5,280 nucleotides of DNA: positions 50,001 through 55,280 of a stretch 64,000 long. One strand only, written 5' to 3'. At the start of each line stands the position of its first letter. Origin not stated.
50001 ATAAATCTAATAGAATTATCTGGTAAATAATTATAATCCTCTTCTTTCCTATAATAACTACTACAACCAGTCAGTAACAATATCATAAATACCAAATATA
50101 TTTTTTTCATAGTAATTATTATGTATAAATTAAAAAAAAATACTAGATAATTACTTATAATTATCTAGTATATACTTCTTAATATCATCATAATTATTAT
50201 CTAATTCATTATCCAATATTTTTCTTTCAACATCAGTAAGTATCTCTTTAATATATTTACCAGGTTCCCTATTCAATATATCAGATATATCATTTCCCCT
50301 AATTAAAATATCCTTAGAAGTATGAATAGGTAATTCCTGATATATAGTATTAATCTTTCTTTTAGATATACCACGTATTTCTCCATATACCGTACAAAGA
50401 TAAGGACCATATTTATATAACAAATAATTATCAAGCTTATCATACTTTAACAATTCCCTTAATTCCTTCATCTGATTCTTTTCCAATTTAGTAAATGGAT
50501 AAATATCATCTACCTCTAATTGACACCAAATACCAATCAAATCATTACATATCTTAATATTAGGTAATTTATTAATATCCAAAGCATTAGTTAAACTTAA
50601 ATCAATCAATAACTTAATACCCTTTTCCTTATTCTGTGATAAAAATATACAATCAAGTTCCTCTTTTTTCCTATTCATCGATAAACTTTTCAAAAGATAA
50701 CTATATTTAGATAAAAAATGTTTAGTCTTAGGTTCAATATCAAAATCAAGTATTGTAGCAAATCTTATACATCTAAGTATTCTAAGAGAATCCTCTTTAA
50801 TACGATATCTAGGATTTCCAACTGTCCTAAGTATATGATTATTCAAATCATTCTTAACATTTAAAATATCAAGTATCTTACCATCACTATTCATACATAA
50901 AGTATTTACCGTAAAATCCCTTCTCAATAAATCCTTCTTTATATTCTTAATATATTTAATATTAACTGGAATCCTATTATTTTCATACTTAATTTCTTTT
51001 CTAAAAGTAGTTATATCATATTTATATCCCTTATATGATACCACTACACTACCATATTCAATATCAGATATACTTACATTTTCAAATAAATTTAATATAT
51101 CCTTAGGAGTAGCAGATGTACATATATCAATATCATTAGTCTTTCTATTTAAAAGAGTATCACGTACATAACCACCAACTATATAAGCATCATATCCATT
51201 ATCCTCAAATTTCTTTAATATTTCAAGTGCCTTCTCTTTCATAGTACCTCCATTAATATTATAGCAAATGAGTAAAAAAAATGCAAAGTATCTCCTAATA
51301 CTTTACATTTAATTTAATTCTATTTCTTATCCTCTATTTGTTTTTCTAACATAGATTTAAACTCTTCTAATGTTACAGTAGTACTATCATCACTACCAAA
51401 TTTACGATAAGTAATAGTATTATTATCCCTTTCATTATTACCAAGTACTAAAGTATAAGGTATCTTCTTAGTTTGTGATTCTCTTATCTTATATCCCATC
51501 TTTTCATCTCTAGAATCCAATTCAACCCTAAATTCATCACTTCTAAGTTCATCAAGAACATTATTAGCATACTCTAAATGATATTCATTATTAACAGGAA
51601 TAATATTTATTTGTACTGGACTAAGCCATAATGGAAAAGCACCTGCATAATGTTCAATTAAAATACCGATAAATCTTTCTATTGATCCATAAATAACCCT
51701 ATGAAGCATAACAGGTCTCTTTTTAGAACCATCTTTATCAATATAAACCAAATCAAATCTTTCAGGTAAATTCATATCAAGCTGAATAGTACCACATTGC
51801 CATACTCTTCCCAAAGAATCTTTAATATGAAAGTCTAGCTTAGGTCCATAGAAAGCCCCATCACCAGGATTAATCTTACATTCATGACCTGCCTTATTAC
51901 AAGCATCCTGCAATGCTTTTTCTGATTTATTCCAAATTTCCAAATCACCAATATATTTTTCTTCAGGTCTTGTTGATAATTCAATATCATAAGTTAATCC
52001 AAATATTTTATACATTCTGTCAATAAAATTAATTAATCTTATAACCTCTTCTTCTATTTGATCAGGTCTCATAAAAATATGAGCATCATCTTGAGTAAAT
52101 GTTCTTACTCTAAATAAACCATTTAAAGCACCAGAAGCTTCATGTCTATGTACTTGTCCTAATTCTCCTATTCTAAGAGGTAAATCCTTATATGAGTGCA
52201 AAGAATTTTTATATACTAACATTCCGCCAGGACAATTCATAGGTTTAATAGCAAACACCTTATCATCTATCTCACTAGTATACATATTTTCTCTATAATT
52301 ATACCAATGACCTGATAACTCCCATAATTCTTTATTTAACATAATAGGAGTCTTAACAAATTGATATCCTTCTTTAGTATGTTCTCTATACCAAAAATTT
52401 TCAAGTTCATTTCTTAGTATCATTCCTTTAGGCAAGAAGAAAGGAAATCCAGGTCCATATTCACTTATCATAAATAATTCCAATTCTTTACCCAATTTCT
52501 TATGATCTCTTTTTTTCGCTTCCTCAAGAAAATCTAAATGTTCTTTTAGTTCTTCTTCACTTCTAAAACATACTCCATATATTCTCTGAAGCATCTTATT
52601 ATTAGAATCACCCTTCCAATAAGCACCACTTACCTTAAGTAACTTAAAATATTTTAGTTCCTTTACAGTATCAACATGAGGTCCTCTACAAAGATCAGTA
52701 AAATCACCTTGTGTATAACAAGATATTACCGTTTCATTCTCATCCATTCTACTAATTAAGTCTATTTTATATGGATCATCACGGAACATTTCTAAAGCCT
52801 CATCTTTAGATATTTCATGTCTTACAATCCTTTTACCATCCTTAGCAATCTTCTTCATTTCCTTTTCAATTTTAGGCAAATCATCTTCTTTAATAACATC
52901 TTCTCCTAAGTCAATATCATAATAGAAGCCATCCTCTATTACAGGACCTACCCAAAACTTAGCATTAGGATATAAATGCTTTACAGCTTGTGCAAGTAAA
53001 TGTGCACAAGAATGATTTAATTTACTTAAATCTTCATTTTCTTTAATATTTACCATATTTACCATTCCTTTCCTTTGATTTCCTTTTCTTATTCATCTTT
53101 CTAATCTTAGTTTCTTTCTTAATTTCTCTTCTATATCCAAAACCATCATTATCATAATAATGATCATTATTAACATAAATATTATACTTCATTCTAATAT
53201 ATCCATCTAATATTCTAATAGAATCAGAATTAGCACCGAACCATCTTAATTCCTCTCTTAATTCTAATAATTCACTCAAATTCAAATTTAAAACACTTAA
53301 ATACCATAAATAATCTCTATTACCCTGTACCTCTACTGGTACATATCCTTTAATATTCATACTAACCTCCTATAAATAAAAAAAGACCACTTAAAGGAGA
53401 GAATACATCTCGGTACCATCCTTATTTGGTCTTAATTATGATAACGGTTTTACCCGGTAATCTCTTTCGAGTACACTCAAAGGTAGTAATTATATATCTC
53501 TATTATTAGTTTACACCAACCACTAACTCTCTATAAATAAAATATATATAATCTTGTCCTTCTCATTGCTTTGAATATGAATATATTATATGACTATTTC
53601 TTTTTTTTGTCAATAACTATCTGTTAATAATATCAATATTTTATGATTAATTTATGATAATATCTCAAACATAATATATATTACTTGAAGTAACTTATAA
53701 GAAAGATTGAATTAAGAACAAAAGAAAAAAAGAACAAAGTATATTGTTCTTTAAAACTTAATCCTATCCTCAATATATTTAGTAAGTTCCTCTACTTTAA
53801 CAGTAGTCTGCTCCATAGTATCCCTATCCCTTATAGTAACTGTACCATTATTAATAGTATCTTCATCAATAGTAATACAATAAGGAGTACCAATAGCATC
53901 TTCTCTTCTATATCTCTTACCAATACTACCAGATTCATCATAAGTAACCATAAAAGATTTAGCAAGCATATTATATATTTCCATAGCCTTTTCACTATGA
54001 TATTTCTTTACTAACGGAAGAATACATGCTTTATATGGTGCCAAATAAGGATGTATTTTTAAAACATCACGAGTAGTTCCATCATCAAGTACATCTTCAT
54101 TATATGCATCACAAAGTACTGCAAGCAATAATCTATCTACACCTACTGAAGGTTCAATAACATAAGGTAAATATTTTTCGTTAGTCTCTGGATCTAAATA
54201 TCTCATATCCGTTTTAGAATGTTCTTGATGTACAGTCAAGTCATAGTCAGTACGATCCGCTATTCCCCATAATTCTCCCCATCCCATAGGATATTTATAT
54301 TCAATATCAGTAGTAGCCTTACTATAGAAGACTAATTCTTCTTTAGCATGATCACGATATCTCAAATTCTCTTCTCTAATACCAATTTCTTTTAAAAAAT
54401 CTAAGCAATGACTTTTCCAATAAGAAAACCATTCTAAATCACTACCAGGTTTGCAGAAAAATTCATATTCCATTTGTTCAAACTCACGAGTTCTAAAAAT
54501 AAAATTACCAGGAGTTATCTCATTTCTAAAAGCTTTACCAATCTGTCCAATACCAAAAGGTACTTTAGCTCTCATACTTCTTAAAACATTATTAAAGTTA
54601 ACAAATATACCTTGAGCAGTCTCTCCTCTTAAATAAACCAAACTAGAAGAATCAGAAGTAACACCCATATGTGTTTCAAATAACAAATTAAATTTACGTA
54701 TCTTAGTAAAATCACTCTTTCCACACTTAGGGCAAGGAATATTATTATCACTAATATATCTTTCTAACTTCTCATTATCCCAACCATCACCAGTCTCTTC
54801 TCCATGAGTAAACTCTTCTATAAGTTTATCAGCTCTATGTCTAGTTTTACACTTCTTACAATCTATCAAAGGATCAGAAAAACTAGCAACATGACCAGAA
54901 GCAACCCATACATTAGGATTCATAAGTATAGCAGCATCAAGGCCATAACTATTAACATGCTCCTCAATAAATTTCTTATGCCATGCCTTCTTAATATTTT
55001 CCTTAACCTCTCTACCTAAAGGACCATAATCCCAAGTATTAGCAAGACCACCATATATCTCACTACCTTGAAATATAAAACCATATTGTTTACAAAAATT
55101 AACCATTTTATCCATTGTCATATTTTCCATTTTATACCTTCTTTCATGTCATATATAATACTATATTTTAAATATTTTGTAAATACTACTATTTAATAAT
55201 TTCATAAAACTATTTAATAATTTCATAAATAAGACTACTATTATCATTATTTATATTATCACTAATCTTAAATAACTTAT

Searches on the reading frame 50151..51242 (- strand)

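Call 70: search_protein_families(library=ncbifam, max_evalue=0.00001, proteins=[window:50151-51242:-])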
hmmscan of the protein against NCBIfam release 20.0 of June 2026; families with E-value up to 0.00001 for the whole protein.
window:50151-51242:- (363 aa): 9 families
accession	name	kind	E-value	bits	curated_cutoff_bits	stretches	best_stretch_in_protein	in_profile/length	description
NF009814.0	PRK13299.1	equivalog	3e-90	303.1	290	2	3-221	7-225/396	CCA tRNA nucleotidyltransferase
TIGR02692.1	tRNA_CCA_actino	equivalog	4.8e-43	147.5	438.8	1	7-232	18-249/466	CCA tRNA nucleotidyltransferase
TIGR01942.1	pcnB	subfamily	2.3e-41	142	305.65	1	2-221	15-237/425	polynucleotide adenylyltransferase PcnB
NF008634.1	PRK11623.1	equivalog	4.8e-30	104.5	702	1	2-217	46-275/469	polynucleotide adenylyltransferase PcnB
NF008137.0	PRK10885.1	equivalog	3.6e-20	72.1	451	1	19-214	3-199/409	multifunctional CCA addition/repair protein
NF009813.0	PRK13298.1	equivalog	3.1e-18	65.9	606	1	19-223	3-205/417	tRNA CCA-pyrophosphorylase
NF041569.1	A-tRNAntase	equivalog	3.2e-18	65.4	1440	1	17-217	480-687/880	A-adding tRNA nucleotidyltransferase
NF009812.0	PRK13297.1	equivalog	4.5e-16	58.9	624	1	15-175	10-167/364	tRNA CCA-pyrophosphorylase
NF009811.0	PRK13296.1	equivalog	2.9e-13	49.4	469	1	19-236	3-215/360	CCA tRNA nucleotidyltransferase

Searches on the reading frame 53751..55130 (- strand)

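Call 70: search_protein_families(library=ncbifam, max_evalue=0.00001, proteins=[window:53751-55130:-])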
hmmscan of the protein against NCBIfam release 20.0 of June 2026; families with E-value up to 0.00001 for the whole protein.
window:53751-55130:- (459 aa): 11 families
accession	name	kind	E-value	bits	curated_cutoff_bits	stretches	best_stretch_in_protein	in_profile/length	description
NF003211.1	PRK04173.1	equivalog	1.9e-203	676.4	312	1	6-453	1-454/454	glycine--tRNA ligase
TIGR00389.1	glyS_dimeric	equivalog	1e-162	542.7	243.3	3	5-243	2-236/565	glycine--tRNA ligase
NF011484.0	PRK14894.1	equivalog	7.1e-129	430.4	1050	3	132-348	106-338/539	glycine--tRNA ligase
TIGR00418.1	thrS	equivalog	8.8e-14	51.3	383.65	1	306-455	425-563/565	threonine--tRNA ligase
NF008979.1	PRK12325.1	exception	5.1e-13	48.7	550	1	361-453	340-436/437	proline--tRNA ligase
NF006625.0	PRK09194.1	equivalog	2e-12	46.8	558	1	329-453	440-558/559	proline--tRNA ligase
NF003068.0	PRK03991.1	equivalog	3.7e-12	45.4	484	1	306-457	444-592/613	threonine--tRNA ligase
TIGR00409.1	proS_fam_II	equivalog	3e-11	42.9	306.7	1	362-454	470-566/568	proline--tRNA ligase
TIGR00442.1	hisS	equivalog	4.6e-08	32.4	286.75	0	368-445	327-405/406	histidine--tRNA ligase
TIGR00408.1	proS_fam_I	equivalog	8.8e-08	31.5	437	1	357-455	274-379/475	proline--tRNA ligase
NF011500.0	PRK14938.1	equivalog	3.3e-07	29.6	362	1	361-457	270-369/387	Ser-tRNA(Thr) hydrolase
